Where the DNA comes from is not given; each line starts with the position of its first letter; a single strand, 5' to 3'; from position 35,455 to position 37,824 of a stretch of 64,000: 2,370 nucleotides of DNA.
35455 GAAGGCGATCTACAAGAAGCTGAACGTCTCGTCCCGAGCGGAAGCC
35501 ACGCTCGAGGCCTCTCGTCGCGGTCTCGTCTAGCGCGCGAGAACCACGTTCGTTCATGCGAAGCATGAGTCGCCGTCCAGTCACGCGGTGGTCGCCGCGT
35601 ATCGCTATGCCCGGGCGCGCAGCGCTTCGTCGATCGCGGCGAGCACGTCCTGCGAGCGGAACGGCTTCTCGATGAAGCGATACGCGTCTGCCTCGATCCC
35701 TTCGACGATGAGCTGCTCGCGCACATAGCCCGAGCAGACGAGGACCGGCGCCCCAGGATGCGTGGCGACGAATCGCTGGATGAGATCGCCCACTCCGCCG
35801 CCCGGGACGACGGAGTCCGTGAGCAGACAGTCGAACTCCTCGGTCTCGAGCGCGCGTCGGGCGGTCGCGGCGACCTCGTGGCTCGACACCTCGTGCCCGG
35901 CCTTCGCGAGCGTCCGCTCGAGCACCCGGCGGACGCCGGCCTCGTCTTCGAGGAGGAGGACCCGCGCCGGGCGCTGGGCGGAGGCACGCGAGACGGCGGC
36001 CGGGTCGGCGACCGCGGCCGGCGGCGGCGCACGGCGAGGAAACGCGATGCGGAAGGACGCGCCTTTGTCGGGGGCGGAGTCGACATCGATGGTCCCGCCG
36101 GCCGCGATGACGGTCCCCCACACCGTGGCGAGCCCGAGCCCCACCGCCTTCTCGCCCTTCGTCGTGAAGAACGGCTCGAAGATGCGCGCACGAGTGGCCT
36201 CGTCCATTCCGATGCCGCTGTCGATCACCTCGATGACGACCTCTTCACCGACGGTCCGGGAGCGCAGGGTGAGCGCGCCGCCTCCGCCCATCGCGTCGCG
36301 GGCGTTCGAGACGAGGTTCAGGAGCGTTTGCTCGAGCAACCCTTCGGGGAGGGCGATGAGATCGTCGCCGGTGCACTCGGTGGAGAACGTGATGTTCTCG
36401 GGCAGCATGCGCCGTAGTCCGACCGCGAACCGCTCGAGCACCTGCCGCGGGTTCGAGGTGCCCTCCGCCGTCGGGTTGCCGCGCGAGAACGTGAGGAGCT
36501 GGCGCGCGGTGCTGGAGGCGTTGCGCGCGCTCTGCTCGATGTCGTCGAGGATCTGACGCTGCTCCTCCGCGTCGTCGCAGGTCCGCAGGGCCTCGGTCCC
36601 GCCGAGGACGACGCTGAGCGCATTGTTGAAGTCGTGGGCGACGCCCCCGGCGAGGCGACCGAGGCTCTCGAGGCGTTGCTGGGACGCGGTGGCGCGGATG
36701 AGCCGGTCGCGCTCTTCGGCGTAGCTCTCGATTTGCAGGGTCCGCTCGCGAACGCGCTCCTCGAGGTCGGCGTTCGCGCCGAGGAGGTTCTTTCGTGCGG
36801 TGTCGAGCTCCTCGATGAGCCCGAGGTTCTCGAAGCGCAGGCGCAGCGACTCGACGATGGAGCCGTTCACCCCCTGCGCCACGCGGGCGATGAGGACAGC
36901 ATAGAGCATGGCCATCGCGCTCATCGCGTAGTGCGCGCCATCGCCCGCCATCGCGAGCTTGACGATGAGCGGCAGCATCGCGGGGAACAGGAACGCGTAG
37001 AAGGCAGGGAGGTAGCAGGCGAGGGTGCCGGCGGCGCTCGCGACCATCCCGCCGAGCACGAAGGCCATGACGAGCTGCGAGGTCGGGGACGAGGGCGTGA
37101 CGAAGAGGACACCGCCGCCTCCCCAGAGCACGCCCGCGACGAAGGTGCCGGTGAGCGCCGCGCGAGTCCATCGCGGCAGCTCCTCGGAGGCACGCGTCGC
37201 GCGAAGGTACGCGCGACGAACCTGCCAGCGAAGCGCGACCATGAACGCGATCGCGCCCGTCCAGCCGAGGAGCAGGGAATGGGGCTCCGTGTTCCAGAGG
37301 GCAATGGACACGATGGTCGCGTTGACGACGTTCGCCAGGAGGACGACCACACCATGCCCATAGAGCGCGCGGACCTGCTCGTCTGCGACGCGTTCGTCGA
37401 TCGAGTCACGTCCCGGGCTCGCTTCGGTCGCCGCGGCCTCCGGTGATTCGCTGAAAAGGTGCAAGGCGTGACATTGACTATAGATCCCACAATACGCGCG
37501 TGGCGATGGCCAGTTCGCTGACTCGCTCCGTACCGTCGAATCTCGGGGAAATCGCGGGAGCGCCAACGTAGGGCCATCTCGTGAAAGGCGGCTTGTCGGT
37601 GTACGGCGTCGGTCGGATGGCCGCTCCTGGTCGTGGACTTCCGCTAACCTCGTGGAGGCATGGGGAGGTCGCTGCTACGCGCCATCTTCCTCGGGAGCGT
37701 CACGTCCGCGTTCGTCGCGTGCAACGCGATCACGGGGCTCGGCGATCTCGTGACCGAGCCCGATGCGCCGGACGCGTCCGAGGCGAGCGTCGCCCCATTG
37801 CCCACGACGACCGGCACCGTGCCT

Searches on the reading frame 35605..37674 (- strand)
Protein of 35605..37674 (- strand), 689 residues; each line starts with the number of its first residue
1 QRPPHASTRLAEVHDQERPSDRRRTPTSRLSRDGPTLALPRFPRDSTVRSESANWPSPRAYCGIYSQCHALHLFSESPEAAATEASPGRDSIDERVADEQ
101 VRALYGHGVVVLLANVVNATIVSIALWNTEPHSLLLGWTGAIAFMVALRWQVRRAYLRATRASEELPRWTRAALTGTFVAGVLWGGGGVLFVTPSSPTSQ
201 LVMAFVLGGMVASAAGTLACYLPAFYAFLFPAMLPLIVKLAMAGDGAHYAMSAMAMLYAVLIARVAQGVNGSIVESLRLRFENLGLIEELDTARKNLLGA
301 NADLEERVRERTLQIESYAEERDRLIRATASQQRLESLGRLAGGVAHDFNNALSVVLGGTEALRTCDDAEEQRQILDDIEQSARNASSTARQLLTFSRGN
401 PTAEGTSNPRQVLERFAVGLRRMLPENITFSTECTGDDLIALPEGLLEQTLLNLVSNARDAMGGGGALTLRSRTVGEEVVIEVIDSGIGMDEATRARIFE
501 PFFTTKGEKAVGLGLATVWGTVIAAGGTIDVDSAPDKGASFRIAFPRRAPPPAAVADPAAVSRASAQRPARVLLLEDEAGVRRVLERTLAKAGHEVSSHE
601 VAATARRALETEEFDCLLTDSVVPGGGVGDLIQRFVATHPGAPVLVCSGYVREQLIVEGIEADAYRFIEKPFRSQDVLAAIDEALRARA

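Call 8: search_protein_families(library=pfam, proteins=[window:35605-37674:-], max_evalue=0.001)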
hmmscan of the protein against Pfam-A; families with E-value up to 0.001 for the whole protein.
window:35605-37674:- (689 aa): 3 families
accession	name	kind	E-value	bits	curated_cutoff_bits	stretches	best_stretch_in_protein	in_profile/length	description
PF02518.31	HATPase_c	-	9.1e-20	71.6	26.4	1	446-548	5-110/111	Histidine kinase-, DNA gyrase B-, and HSP90-like ATPase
PF00072.30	Response_reg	-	1.3e-15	58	30.2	1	572-681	1-110/111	Response regulator receiver domain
PF00512.31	HisKA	-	1e-09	38.7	26.9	1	338-399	2-63/66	His Kinase A (phospho-acceptor) domain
